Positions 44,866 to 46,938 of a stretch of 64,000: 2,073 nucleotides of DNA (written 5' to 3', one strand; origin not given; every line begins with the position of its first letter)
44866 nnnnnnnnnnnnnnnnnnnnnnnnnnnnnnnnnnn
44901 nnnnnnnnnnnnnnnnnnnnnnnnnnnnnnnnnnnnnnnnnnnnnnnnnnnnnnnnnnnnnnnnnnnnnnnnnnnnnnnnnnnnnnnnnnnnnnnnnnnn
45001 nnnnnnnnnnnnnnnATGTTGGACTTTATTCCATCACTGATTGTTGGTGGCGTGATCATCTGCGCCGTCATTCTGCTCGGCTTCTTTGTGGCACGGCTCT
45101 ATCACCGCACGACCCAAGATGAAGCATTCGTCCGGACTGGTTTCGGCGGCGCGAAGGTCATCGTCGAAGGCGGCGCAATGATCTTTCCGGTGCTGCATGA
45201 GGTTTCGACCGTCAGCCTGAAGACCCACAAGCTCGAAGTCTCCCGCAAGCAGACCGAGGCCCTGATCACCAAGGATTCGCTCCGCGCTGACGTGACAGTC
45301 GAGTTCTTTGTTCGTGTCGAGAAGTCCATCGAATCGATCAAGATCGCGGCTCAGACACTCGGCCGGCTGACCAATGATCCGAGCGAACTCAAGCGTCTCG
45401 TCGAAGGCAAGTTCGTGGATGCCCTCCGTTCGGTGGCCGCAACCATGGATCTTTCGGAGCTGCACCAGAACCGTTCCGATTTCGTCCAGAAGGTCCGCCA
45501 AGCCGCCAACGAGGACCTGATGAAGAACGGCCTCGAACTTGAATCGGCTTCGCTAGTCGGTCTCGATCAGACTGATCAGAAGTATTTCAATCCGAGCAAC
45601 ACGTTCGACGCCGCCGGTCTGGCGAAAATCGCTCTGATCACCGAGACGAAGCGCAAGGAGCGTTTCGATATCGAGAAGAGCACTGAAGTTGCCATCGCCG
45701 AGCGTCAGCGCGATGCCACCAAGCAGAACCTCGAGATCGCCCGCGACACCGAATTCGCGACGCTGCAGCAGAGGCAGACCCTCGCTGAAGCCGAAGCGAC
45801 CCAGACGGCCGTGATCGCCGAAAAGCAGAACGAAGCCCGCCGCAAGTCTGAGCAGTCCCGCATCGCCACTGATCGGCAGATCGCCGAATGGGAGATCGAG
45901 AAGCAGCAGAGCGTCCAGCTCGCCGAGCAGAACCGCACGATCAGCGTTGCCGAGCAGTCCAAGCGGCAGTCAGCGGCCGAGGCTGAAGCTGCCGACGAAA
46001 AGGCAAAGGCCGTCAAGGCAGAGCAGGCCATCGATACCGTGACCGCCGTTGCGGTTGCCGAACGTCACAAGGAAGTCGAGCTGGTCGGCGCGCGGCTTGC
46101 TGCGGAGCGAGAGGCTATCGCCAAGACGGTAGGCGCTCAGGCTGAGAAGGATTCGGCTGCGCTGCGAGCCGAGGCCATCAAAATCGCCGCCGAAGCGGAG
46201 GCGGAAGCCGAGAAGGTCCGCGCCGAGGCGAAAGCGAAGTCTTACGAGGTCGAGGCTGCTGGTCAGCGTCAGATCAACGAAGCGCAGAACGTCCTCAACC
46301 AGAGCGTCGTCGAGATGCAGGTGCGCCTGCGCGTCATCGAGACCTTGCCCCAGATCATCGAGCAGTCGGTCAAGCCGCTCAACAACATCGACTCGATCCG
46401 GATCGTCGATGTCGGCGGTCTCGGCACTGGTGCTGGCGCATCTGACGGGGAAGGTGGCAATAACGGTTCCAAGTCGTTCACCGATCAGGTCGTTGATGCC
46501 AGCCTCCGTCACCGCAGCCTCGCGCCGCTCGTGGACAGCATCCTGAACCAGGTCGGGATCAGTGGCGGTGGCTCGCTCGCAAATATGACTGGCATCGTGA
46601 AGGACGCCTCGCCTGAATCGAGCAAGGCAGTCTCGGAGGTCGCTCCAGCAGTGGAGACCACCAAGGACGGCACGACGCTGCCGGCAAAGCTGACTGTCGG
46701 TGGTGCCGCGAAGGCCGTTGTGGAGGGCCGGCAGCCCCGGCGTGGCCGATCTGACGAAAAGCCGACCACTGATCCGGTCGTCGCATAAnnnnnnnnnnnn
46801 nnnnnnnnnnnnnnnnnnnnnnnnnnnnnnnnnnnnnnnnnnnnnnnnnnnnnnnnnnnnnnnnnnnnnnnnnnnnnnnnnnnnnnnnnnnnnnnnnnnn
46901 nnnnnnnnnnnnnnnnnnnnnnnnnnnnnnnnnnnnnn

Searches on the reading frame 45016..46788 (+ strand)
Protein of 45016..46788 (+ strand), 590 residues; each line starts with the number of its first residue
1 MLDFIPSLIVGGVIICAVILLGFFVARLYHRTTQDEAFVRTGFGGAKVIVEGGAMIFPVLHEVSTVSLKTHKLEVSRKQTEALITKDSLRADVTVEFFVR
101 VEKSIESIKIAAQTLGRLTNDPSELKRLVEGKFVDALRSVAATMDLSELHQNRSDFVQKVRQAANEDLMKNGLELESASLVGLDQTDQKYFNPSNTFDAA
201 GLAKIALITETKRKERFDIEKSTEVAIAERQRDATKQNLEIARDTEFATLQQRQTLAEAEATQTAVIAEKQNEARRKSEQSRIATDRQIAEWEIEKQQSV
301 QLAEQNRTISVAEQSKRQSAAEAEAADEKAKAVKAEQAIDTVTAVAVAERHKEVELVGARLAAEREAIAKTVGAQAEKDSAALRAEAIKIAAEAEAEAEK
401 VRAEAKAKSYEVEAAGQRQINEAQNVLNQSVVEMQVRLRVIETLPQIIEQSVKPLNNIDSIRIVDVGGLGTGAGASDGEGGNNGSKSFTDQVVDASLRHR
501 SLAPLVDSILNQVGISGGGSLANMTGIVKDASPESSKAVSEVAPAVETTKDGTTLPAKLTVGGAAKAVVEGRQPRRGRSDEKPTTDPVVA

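Call 10: search_protein_families(library=pfam, proteins=[window:45016-46788:+], max_evalue=0.001)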
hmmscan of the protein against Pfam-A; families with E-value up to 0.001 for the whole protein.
window:45016-46788:+ (590 aa): 2 families
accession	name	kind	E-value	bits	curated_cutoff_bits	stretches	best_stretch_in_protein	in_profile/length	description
PF15975.10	Flot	-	5.5e-40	136.7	27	1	391-515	1-124/124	Flotillin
PF01145.31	Band_7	-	1.2e-20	74.8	23.6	1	33-181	4-143/176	SPFH domain / Band 7 family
